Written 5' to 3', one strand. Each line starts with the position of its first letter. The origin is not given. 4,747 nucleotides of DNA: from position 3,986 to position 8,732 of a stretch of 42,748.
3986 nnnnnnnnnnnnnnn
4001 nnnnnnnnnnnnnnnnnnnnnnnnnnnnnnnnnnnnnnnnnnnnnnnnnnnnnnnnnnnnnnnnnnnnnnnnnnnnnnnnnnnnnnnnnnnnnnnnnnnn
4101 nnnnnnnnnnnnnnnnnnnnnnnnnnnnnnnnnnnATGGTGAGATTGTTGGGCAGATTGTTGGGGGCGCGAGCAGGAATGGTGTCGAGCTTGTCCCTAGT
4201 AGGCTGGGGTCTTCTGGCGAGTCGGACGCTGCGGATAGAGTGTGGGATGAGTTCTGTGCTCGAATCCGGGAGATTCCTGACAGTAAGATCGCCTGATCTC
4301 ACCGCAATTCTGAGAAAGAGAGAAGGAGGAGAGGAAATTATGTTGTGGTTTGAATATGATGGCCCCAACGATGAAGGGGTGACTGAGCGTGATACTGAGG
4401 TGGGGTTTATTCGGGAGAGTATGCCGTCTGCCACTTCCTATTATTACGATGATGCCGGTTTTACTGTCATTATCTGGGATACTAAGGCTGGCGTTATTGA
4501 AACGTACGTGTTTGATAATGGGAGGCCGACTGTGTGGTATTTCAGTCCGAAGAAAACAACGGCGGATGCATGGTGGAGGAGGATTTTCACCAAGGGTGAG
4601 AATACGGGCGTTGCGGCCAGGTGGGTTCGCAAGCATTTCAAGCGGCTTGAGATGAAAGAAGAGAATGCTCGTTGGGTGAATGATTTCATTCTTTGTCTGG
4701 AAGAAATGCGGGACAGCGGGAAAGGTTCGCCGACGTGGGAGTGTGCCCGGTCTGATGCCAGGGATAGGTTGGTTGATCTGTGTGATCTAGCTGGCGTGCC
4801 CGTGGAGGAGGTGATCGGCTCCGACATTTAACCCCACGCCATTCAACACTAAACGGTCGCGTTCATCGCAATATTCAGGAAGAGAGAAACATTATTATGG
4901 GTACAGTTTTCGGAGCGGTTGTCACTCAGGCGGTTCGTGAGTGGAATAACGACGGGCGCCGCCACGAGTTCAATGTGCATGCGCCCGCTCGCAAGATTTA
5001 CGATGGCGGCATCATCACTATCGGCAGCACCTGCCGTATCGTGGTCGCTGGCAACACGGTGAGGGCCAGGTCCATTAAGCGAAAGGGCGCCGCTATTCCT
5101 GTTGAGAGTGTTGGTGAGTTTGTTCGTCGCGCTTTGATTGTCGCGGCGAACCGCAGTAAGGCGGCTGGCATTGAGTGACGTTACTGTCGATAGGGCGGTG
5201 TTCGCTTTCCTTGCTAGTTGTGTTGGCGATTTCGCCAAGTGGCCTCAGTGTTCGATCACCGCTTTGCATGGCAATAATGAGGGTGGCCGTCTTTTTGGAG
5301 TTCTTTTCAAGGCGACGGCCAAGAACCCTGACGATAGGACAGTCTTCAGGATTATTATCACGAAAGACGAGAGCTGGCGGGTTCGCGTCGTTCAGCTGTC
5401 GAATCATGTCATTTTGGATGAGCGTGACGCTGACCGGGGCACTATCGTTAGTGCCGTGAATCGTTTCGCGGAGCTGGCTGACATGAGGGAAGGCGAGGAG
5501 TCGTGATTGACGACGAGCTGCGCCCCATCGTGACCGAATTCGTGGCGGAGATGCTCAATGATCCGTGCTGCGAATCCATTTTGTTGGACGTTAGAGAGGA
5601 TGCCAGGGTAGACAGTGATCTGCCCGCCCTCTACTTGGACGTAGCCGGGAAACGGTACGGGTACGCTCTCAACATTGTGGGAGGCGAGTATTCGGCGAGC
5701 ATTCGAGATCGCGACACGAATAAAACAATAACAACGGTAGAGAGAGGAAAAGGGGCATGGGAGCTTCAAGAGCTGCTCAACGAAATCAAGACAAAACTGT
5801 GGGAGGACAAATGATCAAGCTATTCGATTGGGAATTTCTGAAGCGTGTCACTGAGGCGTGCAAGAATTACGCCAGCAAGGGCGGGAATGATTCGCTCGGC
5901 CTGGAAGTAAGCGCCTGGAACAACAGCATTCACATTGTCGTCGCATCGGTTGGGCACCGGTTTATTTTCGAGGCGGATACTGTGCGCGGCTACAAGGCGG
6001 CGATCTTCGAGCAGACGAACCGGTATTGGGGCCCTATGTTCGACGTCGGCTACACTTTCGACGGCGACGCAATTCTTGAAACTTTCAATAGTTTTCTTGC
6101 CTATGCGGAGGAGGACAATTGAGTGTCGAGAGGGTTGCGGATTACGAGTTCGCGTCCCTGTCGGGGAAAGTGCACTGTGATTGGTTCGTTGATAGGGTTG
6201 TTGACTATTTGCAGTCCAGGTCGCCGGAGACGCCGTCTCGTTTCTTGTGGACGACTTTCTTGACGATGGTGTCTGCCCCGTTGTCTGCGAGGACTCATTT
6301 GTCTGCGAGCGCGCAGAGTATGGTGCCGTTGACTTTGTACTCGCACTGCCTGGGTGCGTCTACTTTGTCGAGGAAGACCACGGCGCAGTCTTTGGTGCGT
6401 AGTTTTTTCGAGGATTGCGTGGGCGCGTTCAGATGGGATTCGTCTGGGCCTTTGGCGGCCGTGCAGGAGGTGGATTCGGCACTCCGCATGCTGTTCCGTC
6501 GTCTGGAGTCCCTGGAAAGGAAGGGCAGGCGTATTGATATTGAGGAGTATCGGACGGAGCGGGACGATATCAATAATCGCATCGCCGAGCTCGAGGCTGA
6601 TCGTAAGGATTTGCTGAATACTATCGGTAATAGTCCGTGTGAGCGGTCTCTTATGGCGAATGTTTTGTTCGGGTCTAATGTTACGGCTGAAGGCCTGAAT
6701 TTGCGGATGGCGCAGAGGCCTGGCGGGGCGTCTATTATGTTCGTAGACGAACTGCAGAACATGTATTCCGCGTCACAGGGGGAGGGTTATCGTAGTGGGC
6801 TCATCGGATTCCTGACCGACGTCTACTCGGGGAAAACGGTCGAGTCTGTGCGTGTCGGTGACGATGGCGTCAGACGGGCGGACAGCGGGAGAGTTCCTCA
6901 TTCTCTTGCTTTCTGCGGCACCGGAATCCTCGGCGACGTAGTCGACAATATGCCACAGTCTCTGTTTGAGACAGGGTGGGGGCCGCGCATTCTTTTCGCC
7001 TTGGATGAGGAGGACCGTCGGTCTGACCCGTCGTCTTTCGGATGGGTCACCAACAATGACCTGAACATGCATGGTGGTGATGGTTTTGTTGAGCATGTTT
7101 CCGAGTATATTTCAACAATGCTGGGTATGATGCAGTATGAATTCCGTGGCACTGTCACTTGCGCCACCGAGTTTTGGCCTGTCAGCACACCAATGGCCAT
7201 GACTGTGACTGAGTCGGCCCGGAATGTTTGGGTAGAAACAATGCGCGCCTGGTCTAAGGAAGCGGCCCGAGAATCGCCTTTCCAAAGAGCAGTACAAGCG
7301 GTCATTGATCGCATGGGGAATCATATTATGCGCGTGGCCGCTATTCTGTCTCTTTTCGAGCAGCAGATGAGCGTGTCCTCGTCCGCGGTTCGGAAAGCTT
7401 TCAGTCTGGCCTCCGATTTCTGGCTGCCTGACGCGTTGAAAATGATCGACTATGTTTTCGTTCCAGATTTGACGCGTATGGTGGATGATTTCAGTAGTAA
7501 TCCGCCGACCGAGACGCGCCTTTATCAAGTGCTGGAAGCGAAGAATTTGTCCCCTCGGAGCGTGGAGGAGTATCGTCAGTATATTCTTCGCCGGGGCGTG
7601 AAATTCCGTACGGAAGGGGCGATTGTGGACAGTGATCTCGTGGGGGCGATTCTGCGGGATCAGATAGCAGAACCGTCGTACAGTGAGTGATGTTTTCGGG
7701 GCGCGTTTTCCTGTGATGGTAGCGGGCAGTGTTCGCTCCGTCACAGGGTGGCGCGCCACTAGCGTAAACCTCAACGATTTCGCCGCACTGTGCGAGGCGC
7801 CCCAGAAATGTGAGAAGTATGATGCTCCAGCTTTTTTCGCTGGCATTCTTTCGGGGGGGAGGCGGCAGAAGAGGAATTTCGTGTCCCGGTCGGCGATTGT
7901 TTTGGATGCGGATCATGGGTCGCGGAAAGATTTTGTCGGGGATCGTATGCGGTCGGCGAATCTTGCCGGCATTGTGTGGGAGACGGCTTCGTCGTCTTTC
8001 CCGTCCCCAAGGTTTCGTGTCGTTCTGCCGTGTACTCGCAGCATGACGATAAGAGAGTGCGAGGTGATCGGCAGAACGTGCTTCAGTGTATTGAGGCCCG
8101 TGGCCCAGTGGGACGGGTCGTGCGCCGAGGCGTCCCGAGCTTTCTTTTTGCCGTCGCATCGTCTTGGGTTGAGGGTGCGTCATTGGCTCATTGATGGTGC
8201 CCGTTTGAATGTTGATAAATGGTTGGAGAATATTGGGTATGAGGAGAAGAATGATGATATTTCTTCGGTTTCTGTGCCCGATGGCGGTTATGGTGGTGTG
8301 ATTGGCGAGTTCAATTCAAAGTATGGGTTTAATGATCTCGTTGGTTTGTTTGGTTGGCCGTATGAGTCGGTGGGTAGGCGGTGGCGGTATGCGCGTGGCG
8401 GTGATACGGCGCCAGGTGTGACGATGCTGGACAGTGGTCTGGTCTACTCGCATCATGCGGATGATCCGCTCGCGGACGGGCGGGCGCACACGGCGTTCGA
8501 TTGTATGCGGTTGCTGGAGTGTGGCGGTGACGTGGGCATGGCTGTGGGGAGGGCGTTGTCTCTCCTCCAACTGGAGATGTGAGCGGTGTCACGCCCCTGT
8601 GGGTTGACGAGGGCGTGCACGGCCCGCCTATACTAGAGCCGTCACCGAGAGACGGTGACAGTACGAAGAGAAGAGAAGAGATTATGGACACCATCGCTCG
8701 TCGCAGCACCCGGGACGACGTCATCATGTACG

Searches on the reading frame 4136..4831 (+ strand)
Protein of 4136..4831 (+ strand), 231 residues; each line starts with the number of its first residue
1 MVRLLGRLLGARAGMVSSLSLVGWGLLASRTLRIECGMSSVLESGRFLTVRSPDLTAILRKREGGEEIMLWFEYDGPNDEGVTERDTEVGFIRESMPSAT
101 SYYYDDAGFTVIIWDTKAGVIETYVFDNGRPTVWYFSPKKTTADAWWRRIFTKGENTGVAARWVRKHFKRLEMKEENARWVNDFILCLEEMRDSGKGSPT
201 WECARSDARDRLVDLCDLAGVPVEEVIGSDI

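Call 15: search_protein_families(library=pfam, proteins=[window:4136-4831:+], max_evalue=0.01)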
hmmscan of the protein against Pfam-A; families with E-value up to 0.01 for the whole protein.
window:4136-4831:+ (231 aa): 0 families

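Call 16: search_protein_families(library=phrogs, proteins=[window:4136-4831:+], max_evalue=0.001)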
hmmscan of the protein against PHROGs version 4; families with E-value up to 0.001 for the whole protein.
window:4136-4831:+ (231 aa): 0 families

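Call 76: search_protein_families(library=ncbifam, proteins=[window:4136-4831:+], max_evalue=0.01)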
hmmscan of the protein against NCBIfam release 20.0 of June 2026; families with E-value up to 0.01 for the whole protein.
window:4136-4831:+ (231 aa): 0 families

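Call 78: search_solved_structures(query=window:4136-4831:+, max_evalue=1)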
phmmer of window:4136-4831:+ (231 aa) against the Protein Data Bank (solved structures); distinct sequences matched with E-value up to 1: 0.

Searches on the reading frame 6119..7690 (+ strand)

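Call 15: search_protein_families(library=pfam, proteins=[window:6119-7690:+], max_evalue=0.01)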
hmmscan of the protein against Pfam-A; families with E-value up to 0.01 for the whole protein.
window:6119-7690:+ (523 aa): 1 family
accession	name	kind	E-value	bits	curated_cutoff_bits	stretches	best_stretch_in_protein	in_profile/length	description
PF13148.11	DUF3987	-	1.8e-17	64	27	2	118-250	52-190/364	Protein of unknown function (DUF3987)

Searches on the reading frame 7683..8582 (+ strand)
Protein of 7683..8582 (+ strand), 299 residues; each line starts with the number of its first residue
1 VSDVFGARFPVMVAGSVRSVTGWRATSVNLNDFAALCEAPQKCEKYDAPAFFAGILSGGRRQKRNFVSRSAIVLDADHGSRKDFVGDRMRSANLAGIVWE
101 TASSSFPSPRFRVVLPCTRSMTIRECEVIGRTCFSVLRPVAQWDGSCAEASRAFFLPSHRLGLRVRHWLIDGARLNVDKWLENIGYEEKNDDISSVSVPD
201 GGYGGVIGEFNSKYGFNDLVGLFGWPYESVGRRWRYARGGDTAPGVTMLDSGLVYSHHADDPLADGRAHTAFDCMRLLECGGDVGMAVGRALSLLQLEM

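Call 15: search_protein_families(library=pfam, proteins=[window:7683-8582:+], max_evalue=0.01)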
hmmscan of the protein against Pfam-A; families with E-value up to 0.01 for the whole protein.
window:7683-8582:+ (299 aa): 0 families

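Call 16: search_protein_families(library=phrogs, proteins=[window:7683-8582:+], max_evalue=0.001)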
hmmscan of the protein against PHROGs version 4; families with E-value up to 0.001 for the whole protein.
window:7683-8582:+ (299 aa): 4 families
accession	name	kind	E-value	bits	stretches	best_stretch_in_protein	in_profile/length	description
phrog_256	-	DNA, RNA and nucleotide metabolism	1.9e-23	84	1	24-278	37-303/798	DNA helicase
phrog_9765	-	DNA, RNA and nucleotide metabolism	4.8e-16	58.9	1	26-280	54-319/939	DNA primase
phrog_3228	-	DNA, RNA and nucleotide metabolism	3.8e-08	33.1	1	48-251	63-272/766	replicative helicase-primase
phrog_34715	-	unknown function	4e-05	23.5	1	26-123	20-123/426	-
